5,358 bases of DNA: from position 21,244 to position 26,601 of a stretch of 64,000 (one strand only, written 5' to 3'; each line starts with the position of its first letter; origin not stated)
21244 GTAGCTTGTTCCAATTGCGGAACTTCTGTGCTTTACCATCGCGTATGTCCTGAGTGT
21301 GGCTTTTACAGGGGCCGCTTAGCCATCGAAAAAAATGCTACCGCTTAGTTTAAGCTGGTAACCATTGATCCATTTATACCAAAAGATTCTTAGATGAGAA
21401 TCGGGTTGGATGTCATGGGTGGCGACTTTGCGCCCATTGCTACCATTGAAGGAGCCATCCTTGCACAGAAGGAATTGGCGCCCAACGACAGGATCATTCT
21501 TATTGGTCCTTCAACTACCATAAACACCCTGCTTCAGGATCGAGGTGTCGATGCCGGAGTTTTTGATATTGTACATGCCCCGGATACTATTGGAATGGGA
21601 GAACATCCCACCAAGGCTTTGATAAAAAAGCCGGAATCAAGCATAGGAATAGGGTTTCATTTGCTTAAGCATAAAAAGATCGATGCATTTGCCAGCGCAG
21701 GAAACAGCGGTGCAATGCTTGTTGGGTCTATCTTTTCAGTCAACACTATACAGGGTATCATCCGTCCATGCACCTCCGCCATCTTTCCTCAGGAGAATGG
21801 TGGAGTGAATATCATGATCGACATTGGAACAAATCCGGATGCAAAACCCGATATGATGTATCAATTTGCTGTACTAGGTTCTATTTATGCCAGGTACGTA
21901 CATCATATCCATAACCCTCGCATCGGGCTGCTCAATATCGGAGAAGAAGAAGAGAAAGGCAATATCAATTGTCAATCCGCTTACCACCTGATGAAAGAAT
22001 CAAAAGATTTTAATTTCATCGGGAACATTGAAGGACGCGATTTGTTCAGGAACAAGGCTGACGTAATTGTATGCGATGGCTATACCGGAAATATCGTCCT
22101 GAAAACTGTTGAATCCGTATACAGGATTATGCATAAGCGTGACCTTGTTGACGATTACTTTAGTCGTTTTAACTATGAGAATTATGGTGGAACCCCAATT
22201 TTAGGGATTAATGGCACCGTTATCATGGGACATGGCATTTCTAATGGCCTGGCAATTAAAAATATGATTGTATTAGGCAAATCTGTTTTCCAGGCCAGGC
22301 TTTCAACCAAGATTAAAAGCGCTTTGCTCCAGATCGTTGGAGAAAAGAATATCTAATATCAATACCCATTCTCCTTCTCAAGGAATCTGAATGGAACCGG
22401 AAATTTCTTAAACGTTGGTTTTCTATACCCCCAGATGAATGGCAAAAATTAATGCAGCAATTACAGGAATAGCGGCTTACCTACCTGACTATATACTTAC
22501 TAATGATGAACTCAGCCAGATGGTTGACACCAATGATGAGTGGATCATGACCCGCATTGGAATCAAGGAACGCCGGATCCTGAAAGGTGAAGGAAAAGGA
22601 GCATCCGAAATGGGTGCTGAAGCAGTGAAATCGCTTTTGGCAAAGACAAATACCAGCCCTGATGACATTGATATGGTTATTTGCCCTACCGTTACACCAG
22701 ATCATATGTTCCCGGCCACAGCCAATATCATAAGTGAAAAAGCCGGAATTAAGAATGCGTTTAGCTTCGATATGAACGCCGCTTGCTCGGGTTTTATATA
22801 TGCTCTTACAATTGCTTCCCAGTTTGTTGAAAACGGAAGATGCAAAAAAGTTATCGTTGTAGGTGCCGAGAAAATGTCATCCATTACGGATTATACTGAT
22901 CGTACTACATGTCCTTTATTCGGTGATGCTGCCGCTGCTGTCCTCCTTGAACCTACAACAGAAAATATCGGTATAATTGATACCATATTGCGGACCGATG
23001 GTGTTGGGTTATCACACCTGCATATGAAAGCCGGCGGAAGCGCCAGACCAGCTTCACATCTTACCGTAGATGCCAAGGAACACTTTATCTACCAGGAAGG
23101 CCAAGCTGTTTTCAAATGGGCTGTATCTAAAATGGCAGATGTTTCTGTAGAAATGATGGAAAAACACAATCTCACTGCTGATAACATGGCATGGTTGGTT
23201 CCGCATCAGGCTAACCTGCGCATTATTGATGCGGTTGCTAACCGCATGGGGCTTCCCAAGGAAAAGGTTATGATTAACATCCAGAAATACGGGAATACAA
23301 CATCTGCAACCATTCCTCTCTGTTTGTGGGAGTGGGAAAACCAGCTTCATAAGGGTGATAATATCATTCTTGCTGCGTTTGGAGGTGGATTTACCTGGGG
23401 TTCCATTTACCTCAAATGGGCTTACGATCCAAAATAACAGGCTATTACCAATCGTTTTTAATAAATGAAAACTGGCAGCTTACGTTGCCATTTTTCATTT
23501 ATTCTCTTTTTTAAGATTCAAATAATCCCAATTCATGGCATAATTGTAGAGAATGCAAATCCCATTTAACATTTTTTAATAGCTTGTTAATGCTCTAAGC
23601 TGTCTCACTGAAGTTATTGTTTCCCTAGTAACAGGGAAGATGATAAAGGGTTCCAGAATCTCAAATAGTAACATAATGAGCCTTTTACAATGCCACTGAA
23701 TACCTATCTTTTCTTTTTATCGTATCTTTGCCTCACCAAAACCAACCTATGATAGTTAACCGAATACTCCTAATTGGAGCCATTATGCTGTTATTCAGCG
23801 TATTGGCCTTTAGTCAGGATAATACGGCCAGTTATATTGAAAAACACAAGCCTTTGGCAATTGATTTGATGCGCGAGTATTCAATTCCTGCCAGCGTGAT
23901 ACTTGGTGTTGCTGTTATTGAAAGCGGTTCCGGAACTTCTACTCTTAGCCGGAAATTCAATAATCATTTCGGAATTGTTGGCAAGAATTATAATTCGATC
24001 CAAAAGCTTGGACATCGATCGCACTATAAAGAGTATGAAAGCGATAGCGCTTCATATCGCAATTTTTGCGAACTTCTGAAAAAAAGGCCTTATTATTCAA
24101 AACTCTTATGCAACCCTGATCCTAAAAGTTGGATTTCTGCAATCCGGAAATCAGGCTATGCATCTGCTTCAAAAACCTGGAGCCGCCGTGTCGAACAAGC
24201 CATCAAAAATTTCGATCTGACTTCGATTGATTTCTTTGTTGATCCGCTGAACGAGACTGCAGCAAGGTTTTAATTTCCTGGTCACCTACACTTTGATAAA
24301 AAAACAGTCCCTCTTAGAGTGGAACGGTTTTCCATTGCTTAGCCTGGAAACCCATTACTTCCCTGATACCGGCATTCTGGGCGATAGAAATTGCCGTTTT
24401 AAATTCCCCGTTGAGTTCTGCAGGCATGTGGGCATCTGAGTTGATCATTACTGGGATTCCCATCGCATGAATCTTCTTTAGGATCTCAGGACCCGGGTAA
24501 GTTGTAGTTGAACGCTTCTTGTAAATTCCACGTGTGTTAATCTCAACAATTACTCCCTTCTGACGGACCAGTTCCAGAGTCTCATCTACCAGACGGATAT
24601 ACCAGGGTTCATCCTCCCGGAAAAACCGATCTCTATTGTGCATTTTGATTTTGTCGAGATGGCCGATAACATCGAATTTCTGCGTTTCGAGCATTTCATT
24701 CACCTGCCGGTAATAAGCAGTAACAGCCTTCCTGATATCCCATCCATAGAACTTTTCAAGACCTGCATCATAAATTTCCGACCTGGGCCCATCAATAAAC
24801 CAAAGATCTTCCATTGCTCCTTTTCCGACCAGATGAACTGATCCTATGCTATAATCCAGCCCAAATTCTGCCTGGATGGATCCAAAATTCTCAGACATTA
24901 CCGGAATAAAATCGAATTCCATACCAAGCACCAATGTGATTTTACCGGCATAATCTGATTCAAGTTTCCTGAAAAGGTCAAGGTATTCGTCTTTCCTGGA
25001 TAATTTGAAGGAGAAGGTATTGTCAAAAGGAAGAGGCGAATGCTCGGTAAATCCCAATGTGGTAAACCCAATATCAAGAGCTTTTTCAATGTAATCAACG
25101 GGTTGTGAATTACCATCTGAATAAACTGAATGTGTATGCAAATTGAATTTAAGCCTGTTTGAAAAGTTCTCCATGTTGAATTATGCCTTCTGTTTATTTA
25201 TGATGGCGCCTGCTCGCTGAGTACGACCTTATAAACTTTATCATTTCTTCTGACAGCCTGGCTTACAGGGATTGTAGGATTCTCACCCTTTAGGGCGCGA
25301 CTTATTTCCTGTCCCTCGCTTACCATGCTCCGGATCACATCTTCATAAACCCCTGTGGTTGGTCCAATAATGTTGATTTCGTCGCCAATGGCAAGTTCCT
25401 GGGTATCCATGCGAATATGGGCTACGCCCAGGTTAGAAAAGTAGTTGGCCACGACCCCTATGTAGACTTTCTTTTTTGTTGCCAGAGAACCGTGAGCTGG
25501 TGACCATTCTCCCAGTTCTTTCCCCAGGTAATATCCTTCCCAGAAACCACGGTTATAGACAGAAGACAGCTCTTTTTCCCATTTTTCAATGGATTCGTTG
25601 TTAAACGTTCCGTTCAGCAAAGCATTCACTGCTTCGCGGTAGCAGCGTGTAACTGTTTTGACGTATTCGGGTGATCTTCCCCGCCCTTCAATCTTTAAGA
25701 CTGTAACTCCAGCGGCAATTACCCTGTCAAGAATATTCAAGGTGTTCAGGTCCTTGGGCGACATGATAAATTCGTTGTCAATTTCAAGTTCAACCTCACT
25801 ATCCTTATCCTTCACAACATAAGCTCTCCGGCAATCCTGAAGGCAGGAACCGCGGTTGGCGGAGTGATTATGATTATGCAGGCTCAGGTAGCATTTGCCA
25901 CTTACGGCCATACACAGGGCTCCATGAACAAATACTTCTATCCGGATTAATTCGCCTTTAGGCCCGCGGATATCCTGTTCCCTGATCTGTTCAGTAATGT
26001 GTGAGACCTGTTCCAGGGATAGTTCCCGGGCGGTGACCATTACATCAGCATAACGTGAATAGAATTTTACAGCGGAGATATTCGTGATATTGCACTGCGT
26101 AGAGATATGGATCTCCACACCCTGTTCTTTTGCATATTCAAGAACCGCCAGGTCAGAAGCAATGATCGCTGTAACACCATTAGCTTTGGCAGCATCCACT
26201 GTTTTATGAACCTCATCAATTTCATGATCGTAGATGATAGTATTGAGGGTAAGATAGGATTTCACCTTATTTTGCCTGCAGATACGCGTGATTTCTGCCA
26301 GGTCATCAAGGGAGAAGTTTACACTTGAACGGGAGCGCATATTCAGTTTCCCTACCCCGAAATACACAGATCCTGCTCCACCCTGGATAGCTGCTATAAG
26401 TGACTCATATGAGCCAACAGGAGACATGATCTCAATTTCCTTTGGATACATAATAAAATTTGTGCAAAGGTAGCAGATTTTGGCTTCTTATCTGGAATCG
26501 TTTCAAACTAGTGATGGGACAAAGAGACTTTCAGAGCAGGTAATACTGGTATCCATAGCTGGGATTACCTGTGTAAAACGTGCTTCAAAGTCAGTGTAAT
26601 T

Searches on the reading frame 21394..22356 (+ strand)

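Call 36: search_protein_families(library=pfam, proteins=[window:21394-22356:+], max_evalue=0.0001)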
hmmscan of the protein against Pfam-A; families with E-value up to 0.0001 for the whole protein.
window:21394-22356:+ (320 aa): 1 family
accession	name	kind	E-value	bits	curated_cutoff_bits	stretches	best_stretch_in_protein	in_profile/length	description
PF02504.20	FA_synthesis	-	2.5e-84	283.6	29.1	1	1-301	1-319/324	Fatty acid synthesis protein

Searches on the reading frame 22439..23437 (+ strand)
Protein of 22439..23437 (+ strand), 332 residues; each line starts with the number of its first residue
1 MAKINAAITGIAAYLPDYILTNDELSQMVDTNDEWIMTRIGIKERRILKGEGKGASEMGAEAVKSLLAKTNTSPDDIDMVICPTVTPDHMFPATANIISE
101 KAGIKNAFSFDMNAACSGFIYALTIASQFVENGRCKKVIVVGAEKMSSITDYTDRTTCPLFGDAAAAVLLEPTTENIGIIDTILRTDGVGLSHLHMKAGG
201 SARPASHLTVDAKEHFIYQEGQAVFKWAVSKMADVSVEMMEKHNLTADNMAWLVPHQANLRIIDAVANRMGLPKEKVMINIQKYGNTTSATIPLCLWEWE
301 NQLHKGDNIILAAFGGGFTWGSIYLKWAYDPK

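Call 36: search_protein_families(library=pfam, proteins=[window:22439-23437:+], max_evalue=0.0001)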
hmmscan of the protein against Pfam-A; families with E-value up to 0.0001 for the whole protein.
window:22439-23437:+ (332 aa): 4 families
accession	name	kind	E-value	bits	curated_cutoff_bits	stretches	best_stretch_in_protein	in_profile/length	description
PF08541.16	ACP_syn_III_C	-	4.6e-34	116.9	26.6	1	240-327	1-90/90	3-Oxoacyl-[acyl-carrier-protein (ACP)] synthase III C terminal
PF08545.16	ACP_syn_III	-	9e-32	109.2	24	1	110-188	1-80/80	3-Oxoacyl-[acyl-carrier-protein (ACP)] synthase III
PF00108.29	Thiolase_N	-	3.9e-13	49.8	26.4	1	53-154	21-123/260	Thiolase, N-terminal domain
PF08392.18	FAE1_CUT1_RppA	-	7.6e-05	22.6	27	0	53-149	81-178/290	FAE1/Type III polyketide synthase-like protein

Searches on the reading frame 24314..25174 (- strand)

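Call 36: search_protein_families(library=pfam, proteins=[window:24314-25174:-], max_evalue=0.0001)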
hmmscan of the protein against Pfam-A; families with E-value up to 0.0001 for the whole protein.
window:24314-25174:- (286 aa): 1 family
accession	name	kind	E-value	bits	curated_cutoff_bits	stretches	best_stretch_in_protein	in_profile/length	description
PF02811.25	PHP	-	7.6e-23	82.1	26.4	1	12-214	2-163/164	PHP domain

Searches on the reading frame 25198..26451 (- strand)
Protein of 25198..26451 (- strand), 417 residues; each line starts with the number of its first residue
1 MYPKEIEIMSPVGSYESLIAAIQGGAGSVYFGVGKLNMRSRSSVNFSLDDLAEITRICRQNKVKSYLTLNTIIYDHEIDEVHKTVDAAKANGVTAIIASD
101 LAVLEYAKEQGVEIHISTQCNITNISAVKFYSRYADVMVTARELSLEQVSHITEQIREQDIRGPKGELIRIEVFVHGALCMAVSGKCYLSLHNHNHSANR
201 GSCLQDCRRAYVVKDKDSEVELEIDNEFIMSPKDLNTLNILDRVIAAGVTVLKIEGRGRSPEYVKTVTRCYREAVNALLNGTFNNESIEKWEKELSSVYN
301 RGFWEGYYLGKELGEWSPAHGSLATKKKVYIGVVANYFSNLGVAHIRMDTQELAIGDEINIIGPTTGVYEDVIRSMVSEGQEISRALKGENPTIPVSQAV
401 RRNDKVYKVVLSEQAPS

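Call 36: search_protein_families(library=pfam, proteins=[window:25198-26451:-], max_evalue=0.0001)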
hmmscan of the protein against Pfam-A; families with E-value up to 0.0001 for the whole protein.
window:25198-26451:- (417 aa): 1 family
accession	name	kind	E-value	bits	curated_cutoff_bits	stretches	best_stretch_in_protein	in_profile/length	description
PF01136.24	Peptidase_U32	-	3.1e-68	230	22.4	1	79-311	2-230/233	Peptidase family U32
